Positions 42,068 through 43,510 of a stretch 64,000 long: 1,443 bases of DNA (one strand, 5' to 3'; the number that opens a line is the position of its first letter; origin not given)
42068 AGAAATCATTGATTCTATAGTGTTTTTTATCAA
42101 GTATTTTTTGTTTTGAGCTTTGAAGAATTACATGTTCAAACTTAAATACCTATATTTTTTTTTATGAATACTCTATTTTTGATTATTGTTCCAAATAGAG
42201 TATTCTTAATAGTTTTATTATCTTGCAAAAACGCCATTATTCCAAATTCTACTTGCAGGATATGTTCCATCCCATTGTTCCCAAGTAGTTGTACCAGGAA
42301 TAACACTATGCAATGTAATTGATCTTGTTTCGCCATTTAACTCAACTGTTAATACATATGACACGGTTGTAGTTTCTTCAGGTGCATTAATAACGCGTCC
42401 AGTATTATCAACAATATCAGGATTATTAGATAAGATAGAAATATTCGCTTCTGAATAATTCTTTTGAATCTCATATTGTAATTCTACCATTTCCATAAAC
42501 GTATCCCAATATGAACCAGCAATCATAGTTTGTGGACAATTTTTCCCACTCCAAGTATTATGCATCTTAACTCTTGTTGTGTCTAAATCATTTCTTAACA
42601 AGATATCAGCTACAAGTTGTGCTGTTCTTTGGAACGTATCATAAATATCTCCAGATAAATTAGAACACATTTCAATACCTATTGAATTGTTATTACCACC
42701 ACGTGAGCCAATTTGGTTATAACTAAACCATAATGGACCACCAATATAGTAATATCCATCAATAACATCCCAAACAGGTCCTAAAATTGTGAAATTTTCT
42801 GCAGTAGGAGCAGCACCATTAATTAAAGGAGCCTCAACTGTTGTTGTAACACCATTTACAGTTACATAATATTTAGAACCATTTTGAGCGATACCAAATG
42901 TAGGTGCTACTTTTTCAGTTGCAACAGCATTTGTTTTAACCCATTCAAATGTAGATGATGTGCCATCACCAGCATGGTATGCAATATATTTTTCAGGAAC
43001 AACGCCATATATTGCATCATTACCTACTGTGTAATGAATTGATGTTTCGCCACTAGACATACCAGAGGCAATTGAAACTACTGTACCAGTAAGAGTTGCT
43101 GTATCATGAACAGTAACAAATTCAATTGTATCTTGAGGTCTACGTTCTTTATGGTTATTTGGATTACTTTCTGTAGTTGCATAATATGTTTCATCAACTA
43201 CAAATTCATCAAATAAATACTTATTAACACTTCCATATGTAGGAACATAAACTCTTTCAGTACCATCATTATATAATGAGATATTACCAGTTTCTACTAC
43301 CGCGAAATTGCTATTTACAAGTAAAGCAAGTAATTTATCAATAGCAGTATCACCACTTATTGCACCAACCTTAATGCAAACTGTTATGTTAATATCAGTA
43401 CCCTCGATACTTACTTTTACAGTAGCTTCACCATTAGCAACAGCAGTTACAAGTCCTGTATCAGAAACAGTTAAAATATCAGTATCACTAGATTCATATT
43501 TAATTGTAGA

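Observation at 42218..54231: Two paralogous surface lipoprotein genes with C-terminal amidase modules inserted into the conserved dnaK-operon / rsmE-mtaB synteny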

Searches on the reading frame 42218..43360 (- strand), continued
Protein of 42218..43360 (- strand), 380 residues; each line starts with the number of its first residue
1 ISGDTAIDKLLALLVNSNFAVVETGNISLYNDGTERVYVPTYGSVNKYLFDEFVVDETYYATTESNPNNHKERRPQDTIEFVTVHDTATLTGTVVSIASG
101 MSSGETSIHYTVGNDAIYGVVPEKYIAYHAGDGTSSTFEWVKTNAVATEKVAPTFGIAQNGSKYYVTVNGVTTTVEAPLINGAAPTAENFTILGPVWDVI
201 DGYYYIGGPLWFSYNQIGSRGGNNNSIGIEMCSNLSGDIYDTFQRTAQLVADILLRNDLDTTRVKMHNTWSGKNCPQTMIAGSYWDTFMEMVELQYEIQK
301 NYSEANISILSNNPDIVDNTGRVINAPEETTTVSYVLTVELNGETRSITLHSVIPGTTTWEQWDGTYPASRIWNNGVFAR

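Call 58: search_protein_families(library=ncbifam, proteins=[window:42221-43360:-, P0111], max_evalue=0.01)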
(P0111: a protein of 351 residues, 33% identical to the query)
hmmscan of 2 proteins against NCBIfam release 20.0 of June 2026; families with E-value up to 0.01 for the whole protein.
window:42221-43360:- (380 aa): 0 families

P0111 (351 aa): 0 families

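Call 59: search_protein_families(library=phrogs, proteins=[window:42221-43360:-, P0111], max_evalue=0.001)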
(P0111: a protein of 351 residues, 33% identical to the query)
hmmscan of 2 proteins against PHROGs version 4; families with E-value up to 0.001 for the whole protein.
window:42221-43360:- (380 aa): 13 families
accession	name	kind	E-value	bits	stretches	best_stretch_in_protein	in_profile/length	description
phrog_3088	-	lysis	2.3e-25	90.8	2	221-312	83-172/248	amidase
phrog_9611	-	lysis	8.4e-25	88.8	2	218-301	86-174/246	endolysin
phrog_670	-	lysis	1.3e-24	88.1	1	66-322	100-272/596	endolysin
phrog_1794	-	lysis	2.9e-24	87.1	2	216-325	110-205/336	amidase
phrog_2338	-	lysis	3.7e-20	73.6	1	66-354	13-225/346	endolysin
phrog_833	-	lysis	2.8e-19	70.9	2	221-304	89-185/294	endolysin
phrog_18955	-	unknown function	2.5e-18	66.9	2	218-319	358-458/483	-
phrog_1493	-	lysis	3.8e-12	47.1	1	66-297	21-172/394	endolysin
phrog_7698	-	lysis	1.1e-11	46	2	65-134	10-81/316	endolysin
phrog_19265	-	unknown function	2.9e-10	41.3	1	66-150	11-89/293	-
phrog_5182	-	lysis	2.6e-08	34.9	1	218-313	94-185/321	endolysin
phrog_4018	-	lysis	8.4e-05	23.4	0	218-278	85-140/285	amidase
phrog_15001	-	lysis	0.00051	20.2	0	218-323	106-219/367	endolysin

P0111 (351 aa): 13 families
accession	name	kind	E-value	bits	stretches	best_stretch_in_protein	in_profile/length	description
phrog_18955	-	unknown function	1.5e-25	90.7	2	224-300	361-438/483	-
phrog_3088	-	lysis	1.9e-23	84.5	2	224-320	83-181/248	amidase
phrog_670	-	lysis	3.6e-22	80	1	47-299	94-254/596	endolysin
phrog_9611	-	lysis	3.7e-19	70.3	2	223-304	89-174/246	endolysin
phrog_1794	-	lysis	5.9e-19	69.6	2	224-303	120-203/336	amidase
phrog_1493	-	lysis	2e-18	67.7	2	222-300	94-172/394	endolysin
phrog_833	-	lysis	1.7e-16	61.7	2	62-131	26-87/294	endolysin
phrog_2338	-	lysis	4.7e-13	50.2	1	67-291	28-165/346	endolysin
phrog_5182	-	lysis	2.4e-12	48.1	2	57-129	25-93/321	endolysin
phrog_19265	-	unknown function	1.5e-07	32.4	0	69-131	26-79/293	-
phrog_15001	-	lysis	1.8e-05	25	0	70-132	46-108/367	endolysin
phrog_7698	-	lysis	1.9e-05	25.6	0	225-284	82-143/316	endolysin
phrog_4018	-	lysis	0.00038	21.3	0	223-281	87-140/285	amidase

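Call 62: fold_search(model_id=the predicted structure, library=viral)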
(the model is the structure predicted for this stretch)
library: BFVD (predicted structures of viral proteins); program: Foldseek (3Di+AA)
matches with E <= 10: 1190; with E <= 0.001: 26
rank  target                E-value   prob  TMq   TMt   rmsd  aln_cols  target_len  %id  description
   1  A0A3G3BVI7            5.0e-08  1.00  0.33  0.30  12.9       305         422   17  N-acetylmuramoyl-L-alanine amidase [Bacillus phage vB_BcoS-136]
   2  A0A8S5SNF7            7.1e-08  1.00  0.35  0.45  10.0       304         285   18  N-acetylmuramoyl-L-alanine amidase [Siphoviridae sp. ctnR613]
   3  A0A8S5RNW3            8.0e-08  1.00  0.34  0.28   6.7       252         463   18  N-acetylmuramoyl-L-alanine amidase [virus sp. ctBS918]
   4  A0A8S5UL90            8.5e-08  1.00  0.36  0.58   6.9       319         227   17  N-acetylmuramoyl-L-alanine amidase [Siphoviridae sp. ctOH142]
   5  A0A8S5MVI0            9.3e-07  1.00  0.35  0.55   6.1       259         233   17  N-acetylmuramoyl-L-alanine amidase [Myoviridae sp. ctxZR60]
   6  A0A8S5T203            9.8e-07  1.00  0.32  0.30  22.0       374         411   14  N-acetylmuramoyl-L-alanine amidase [Podoviridae sp. ctefc32]
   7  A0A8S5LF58            2.4e-06  1.00  0.34  0.71   4.0       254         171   17  N-acetylmuramoyl-L-alanine amidase (Fragment) [Siphoviridae sp. ctABi4]
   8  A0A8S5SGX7            4.2e-06  1.00  0.31  0.24  15.1       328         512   16  Phosphodiester glycosidase [Siphoviridae sp. ctBCr48]
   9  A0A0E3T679            8.0e-06  1.00  0.34  0.35  16.3       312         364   14  N-acetylmuramoyl-L-alanine amidase [Gordonia phage Gsput1]
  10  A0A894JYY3            8.5e-06  1.00  0.33  0.48   6.9       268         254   14  (no name in the UniProt tables at hand)
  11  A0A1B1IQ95            1.8e-05  1.00  0.33  0.67   6.2       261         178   15  (no name in the UniProt tables at hand)
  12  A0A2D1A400            2.0e-05  1.00  0.28  0.24  13.0       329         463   15  N-acetylmuramoyl-L-alanine amidase [Rhodococcus phage Trina]
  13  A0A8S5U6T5            4.1e-05  1.00  0.32  0.25   7.1       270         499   16  Muramidase (Flagellum-specific) [Myoviridae sp. ct3Oc10]
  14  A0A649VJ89            4.3e-05  1.00  0.26  0.30  13.3       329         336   14  (no name in the UniProt tables at hand)
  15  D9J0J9                5.8e-05  1.00  0.33  0.43  16.2       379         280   10  N-acetylmuramoyl-L-alanine amidase [Brochothrix phage A9]
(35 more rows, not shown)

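Call 63: find_encoding_contigs(protein=P0016, flank=10000, max_places=2)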
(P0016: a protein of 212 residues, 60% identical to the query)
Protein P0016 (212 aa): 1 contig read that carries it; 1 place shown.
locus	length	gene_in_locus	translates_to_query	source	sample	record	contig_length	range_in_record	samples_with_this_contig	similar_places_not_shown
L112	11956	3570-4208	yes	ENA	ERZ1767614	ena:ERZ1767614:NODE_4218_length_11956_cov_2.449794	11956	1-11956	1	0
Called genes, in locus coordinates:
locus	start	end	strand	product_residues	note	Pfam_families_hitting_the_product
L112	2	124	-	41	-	?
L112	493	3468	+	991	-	-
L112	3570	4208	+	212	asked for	PF01510:Amidase_2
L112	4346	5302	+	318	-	PF02881:SRP54_N, PF13604:AAA_30 (faint), PF00448:SRP54, PF13401:AAA_22 (weak), PF01656:CbiA (faint)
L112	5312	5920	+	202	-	PF01725:Ham1p_like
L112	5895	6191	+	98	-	PF01985:CRS1_YhbY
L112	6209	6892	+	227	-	PF02517:Rce1-like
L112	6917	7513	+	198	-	PF01467:CTP_transf_like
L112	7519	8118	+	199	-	PF01966:HD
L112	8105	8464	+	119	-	PF02410:RsfS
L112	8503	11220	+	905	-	PF00133:tRNA-synt_1, PF09334:tRNA-synt_1g, PF13603:tRNA-synt_1_2, PF00133:tRNA-synt_1, PF08264:Anticodon_1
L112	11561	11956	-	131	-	?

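Call 64: find_encoding_contigs(protein=P0006, flank=10000, max_places=2)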
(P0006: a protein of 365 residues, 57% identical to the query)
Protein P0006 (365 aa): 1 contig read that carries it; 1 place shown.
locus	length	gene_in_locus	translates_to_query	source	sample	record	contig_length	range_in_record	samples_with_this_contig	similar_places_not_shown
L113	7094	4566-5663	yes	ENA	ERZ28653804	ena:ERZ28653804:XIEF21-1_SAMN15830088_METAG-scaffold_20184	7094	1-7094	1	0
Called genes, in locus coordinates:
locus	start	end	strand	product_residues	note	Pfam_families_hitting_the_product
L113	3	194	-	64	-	?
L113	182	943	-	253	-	PF02592:Vut_1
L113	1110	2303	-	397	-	PF01996:F420_ligase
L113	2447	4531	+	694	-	PF22359:Big-like (faint), PF26918:Ig_Eae (faint), PF09479:Flg_new (weak), PF02368:Big_2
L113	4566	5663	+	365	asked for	PF01510:Amidase_2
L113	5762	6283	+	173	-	PF03061:4HBT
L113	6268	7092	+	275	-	?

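Call 65: find_encoding_contigs(protein=P0003, flank=10000, max_places=2)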
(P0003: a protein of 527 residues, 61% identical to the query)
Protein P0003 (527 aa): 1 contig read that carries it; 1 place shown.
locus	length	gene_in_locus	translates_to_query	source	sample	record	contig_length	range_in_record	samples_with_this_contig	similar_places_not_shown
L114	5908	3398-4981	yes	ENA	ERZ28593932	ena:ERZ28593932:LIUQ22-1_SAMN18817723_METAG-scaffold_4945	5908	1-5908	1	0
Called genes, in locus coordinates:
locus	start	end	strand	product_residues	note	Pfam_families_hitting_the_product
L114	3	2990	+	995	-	?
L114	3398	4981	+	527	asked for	PF02368:Big_2 (weak), PF22359:Big-like (faint), PF26182:Ig_NUP210_5th (faint), PF02368:Big_2, PF26918:Ig_Eae (weak), PF01510:Amidase_2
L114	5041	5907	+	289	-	?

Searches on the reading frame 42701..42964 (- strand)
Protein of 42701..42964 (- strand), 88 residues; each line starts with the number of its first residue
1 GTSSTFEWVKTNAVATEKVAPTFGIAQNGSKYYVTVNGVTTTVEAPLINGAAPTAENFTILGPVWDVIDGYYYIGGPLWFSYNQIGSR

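Call 77: search_protein_representatives(protein=window:42701-42964:-)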
Query: 88 residues. Proteins with E-value up to 0.001 (for the whole library): 46; up to 1e-10: 11; up to 1e-30: 0. The best 46 are listed.
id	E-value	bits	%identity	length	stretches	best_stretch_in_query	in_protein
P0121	4.5e-27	109.9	61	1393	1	1-88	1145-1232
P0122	9.2e-26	105.7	59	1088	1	1-88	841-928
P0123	1.8e-25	104.8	61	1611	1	1-88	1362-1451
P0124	2.6e-25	104.2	60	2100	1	1-88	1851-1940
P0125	7.2e-25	102.8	56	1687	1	2-88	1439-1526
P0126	8.0e-23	96.3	60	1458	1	1-88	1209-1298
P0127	5.3e-20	87.3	57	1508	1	1-84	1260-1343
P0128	3.0e-18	81.7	52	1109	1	1-88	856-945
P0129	1.2e-12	63.7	44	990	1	4-85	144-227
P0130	2.2e-12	62.9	55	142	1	1-56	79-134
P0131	3.2e-12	62.4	48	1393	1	1-87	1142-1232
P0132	2.9e-10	56.1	48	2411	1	1-86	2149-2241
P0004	1.3e-09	54.0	38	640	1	1-86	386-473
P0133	1.6e-09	53.8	44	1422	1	1-86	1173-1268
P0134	2.0e-09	53.4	41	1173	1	1-86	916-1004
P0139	1.6e-08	50.5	38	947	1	1-86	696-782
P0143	1.3e-07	47.7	42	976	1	1-86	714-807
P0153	3.1e-06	43.2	39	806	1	1-76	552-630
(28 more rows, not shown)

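Call 81: search_protein_families(library=pfam, proteins=[P0121, P0122, P0126, P0128, P0131, P0139, P0143, P0153], max_evalue=0.0001)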
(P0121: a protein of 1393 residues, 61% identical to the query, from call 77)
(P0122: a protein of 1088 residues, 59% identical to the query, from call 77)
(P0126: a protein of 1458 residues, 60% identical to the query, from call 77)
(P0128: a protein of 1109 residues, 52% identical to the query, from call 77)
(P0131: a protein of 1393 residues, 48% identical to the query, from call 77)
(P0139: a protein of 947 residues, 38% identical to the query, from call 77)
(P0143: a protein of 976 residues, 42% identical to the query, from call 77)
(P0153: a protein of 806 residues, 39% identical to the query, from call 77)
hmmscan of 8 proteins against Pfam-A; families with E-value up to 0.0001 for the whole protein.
P0121 (1393 aa): 5 families
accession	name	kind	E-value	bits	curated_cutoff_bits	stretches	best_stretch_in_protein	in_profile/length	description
PF09479.16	Flg_new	-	3.1e-23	82.1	27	3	122-188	1-65/65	Listeria-Bacteroides repeat domain (List_Bact_rpt)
PF02368.24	Big_2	-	7.5e-16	58.3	22.8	2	943-996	14-67/79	Bacterial Ig-like domain (group 2)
PF01510.30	Amidase_2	-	3e-14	53.9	26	1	1089-1289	3-130/131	N-acetylmuramoyl-L-alanine amidase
PF01391.23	Collagen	-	1.5e-09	37.9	27.2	1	23-79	3-59/60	Collagen triple helix repeat (20 copies)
PF22359.2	Big-like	-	4e-06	27.4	27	0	967-997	5-35/48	Bacterial Ig-like domain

P0122 (1088 aa): 4 families
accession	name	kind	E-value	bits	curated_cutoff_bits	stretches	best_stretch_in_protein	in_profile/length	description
PF02368.24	Big_2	-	9.3e-42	141.3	22.8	4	106-172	3-70/79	Bacterial Ig-like domain (group 2)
PF09479.16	Flg_new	-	5.8e-25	87.6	27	2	188-256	1-65/65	Listeria-Bacteroides repeat domain (List_Bact_rpt)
PF22359.2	Big-like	-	6.2e-18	65.2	27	1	137-181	2-46/48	Bacterial Ig-like domain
PF01510.30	Amidase_2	-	3.5e-17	63.4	26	1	783-985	3-130/131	N-acetylmuramoyl-L-alanine amidase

P0126 (1458 aa): 7 families
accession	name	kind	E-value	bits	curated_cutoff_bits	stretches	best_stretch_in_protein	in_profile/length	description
PF09479.16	Flg_new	-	1.1e-31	109.2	27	3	104-167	1-64/65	Listeria-Bacteroides repeat domain (List_Bact_rpt)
PF02368.24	Big_2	-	2.6e-20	72.6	22.8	3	632-693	6-70/79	Bacterial Ig-like domain (group 2)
PF01510.30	Amidase_2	-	2.1e-16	60.9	26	1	1153-1355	3-130/131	N-acetylmuramoyl-L-alanine amidase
PF13472.12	Lipase_GDSL_2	-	3.4e-14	54.2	32.9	1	432-598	2-156/178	GDSL-like Lipase/Acylhydrolase family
PF16255.11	Lipase_GDSL_lke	-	4.3e-13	49.5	29.2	1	428-618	2-199/203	GDSL-like Lipase/Acylhydrolase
PF22359.2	Big-like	-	9.1e-10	39.1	27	0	667-700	11-44/48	Bacterial Ig-like domain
PF00657.28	Lipase_GDSL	-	3.2e-08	34.4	23.6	1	431-614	3-204/208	GDSL-like Lipase/Acylhydrolase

P0128 (1109 aa): 5 families
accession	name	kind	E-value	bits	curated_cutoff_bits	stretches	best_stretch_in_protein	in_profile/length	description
PF02368.24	Big_2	-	5.6e-33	113.2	22.8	3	675-708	33-66/79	Bacterial Ig-like domain (group 2)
PF01510.30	Amidase_2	-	1.4e-15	58.3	26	1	800-1002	3-130/131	N-acetylmuramoyl-L-alanine amidase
PF22359.2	Big-like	-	3.8e-15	56.3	27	2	677-723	2-48/48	Bacterial Ig-like domain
PF09479.16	Flg_new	-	1.3e-07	32.1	27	0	504-552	13-65/65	Listeria-Bacteroides repeat domain (List_Bact_rpt)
PF21461.3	HL_N-beta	-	8.3e-07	29.2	27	0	172-204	16-46/57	Hyaluronate lyase, N-terminal beta-sheet domain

P0131 (1393 aa): 4 families
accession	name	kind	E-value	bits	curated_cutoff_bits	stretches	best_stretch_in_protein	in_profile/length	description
PF02368.24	Big_2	-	1.1e-30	105.8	22.8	3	124-182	15-73/79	Bacterial Ig-like domain (group 2)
PF09479.16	Flg_new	-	2e-15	57.1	27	2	567-629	2-64/65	Listeria-Bacteroides repeat domain (List_Bact_rpt)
PF01510.30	Amidase_2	-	2.4e-14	54.2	26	2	1087-1148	4-74/131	N-acetylmuramoyl-L-alanine amidase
PF21461.3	HL_N-beta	-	1.8e-08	34.5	27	0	60-96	17-53/57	Hyaluronate lyase, N-terminal beta-sheet domain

P0139 (947 aa): 3 families
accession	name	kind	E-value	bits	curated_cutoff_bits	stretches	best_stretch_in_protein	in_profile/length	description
PF02368.24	Big_2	-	8e-23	80.6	22.8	2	497-552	13-70/79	Bacterial Ig-like domain (group 2)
PF01510.30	Amidase_2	-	3.6e-13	50.4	26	2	640-707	3-71/131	N-acetylmuramoyl-L-alanine amidase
PF22359.2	Big-like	-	3.2e-07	30.9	27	1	518-563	3-48/48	Bacterial Ig-like domain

P0143 (976 aa): 4 families
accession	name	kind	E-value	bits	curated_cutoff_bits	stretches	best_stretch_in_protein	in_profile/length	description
PF01510.30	Amidase_2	-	1.2e-18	68.2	26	2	814-870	68-129/131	N-acetylmuramoyl-L-alanine amidase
PF02368.24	Big_2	-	1.9e-17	63.4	22.8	2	511-570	14-73/79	Bacterial Ig-like domain (group 2)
PF09479.16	Flg_new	-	4.1e-16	59.3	27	1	137-204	1-65/65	Listeria-Bacteroides repeat domain (List_Bact_rpt)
PF22359.2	Big-like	-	1.4e-08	35.2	27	0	455-495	10-48/48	Bacterial Ig-like domain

P0153 (806 aa): 2 families
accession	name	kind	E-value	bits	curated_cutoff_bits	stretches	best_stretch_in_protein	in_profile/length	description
PF01510.30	Amidase_2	-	1.1e-13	52.1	26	1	497-702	4-129/131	N-acetylmuramoyl-L-alanine amidase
PF09479.16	Flg_new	-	5.5e-05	23.6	27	0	184-232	3-53/65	Listeria-Bacteroides repeat domain (List_Bact_rpt)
